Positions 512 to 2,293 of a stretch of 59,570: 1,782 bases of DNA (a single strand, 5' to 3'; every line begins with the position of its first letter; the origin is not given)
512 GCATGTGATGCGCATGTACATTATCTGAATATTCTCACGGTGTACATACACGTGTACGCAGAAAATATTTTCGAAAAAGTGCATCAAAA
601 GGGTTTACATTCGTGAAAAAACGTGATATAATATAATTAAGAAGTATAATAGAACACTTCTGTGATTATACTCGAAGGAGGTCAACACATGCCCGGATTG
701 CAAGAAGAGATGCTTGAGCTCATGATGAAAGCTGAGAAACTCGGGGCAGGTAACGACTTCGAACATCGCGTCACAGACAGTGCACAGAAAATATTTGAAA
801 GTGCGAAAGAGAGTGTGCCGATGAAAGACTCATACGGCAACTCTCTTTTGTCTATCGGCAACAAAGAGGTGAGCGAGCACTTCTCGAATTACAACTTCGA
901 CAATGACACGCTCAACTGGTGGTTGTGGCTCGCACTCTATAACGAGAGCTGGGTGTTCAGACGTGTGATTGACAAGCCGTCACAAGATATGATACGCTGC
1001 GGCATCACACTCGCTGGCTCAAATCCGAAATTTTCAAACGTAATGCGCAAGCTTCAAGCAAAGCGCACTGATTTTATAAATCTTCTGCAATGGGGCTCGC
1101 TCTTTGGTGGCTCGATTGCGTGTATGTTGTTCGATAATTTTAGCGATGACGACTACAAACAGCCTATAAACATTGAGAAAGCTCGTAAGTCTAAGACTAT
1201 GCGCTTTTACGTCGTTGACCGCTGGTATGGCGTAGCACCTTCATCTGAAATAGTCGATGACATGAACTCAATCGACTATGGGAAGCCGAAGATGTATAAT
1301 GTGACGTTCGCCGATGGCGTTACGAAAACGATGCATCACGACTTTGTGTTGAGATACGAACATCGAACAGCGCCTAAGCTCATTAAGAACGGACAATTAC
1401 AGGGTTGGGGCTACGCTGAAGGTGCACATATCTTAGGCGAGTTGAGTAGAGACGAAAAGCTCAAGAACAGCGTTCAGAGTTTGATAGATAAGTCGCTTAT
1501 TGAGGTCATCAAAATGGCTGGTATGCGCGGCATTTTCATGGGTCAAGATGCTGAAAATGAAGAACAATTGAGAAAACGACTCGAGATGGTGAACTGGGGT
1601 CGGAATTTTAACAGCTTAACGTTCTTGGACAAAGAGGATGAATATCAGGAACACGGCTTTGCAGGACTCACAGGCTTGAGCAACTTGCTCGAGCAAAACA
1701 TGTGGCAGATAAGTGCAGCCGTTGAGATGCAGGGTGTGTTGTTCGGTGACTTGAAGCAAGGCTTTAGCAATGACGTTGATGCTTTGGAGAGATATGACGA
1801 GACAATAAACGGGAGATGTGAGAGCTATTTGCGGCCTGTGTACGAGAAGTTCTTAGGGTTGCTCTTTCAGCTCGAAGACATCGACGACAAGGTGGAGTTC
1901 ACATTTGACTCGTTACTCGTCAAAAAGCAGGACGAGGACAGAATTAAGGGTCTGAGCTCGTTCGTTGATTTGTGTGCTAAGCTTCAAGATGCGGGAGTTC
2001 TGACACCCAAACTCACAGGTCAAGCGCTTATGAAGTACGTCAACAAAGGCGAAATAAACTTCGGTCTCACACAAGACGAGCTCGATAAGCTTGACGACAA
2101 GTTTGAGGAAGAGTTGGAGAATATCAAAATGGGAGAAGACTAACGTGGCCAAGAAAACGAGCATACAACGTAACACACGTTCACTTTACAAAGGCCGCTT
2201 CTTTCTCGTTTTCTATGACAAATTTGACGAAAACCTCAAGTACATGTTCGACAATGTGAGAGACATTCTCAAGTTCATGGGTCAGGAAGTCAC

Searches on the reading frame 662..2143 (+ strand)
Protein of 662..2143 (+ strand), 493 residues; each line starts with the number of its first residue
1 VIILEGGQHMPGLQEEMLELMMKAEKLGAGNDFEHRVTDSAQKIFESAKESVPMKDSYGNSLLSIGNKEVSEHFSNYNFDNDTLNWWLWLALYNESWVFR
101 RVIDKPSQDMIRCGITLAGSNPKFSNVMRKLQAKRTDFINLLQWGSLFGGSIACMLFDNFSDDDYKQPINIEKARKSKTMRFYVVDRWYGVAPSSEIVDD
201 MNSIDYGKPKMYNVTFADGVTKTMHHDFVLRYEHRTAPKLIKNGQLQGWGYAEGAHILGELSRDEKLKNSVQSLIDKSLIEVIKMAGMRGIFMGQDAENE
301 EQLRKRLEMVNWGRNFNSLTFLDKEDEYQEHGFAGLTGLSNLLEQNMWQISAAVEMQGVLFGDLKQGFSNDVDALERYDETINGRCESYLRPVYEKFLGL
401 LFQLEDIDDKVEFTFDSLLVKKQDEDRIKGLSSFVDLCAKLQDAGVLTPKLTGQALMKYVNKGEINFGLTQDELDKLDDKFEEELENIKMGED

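Call 10: search_protein_families(library=pfam, proteins=[window:662-2143:+])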
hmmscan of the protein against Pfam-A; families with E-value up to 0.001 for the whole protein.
window:662-2143:+ (493 aa): 1 family
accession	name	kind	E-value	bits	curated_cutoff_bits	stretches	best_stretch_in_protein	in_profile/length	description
PF06381.16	Phage_portal_3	-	1.3e-52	179.2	33.8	1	90-425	4-343/357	Phage portal protein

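Call 11: search_dna_similar(query=window:662-2143:+, collection=phages, mode=protein, max_rows=25)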
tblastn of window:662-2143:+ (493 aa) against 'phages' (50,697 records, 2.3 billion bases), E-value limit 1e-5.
Records with a match: 537; places in all: 538; records where one place covers at least 80% of the query: 40.
Best place of each record, by identity: <60% 537.
By first word of the organism name: Vibrio 264; Klebsiella 76; Escherichia 45; Erwinia 23; Rhizobium 18; Acinetobacter 12; Yersinia 9; Pectobacterium 8; Burkholderia 7; Pantoea 7; and 31 more.
By host as written in the record: - 242; Klebsiella pneumoniae 43; Escherichia coli 29; Vibrio cyclitrophicus 16; Erwinia amylovora 16; Yersinia pseudotuberculosis 8; Vibrio crassostreae 6; Vibrio lentus 5; and 107 more.
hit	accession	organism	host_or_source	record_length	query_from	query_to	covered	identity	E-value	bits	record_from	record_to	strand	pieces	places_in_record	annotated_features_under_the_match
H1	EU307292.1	Burkholderia phage Bups phi1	Burkholderia pseudomallei NCTC 13178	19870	51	468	85%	26.9%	4e-24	112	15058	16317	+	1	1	putative portal protein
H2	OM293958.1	Bordetella phage vB_BaM-IFTN9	Bordetella avium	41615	46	450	82%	26.7%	3e-25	116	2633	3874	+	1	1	portal protein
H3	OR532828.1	Klebsiella phage RCIP0034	Klebsiella pneumoniae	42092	41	427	78%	26.8%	4e-20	100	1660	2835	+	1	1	hypothetical protein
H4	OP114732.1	Klebsiella phage GZ7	Klebsiella pneumoniae THR60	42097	41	427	78%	26.8%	4e-20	100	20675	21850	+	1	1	DUF1073 domain-containing protein | hypothetical protein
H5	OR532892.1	Klebsiella phage RCIP0098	Klebsiella pneumoniae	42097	41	427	78%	26.8%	4e-20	100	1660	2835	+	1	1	hypothetical protein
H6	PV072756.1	Burkholderia phage vB_PL1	Burkholderia sp.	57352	88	468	77%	27.2%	1e-23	110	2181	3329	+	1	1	portal protein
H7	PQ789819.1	Burkholderia phage vB_E192a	Burkholderia sp.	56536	88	468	77%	27.2%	2e-23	110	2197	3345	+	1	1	portal protein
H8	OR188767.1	Acinetobacter phage BUCTT20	Acinetobacter baumannii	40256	55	448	80%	26.3%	8e-23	108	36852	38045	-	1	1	DUF1073 domain-containing protein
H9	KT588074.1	Acinetobacter phage Ab105-1phi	Acinetobacter baumannii Ab105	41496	55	448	80%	26.3%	8e-23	108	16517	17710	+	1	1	hypothetical protein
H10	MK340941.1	Acinetobacter phage AbTJ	Acinetobacter baumannii MDR-TJ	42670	55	448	80%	26.3%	8e-23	108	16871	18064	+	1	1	putative portal protein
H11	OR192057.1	Acinetobacter phage A785.1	Acinetobacter baumannii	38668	55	448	80%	26.3%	9e-23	108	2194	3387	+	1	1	hypothetical protein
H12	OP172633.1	Agathobaculum phage AB434P2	Agathobaculum butyriciproducens DA434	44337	40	418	77%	27.1%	4e-33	139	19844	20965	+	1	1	hypothetical protein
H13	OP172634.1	Agathobaculum phage AB434P3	Agathobaculum butyriciproducens DA434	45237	40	418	77%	27.1%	4e-33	139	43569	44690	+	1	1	hypothetical protein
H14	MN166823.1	Klebsiella phage ST512-KPC3phi13.5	Klebsiella pneumoniae ST512-KPC3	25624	41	427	78%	26.4%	2e-19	98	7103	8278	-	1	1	hypothetical protein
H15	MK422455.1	Klebsiella phage ST340-VIM1phi10.1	Klebsiella pneumoniae ST340-VIM1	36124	41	427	78%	26.4%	2e-19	98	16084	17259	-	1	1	hypothetical protein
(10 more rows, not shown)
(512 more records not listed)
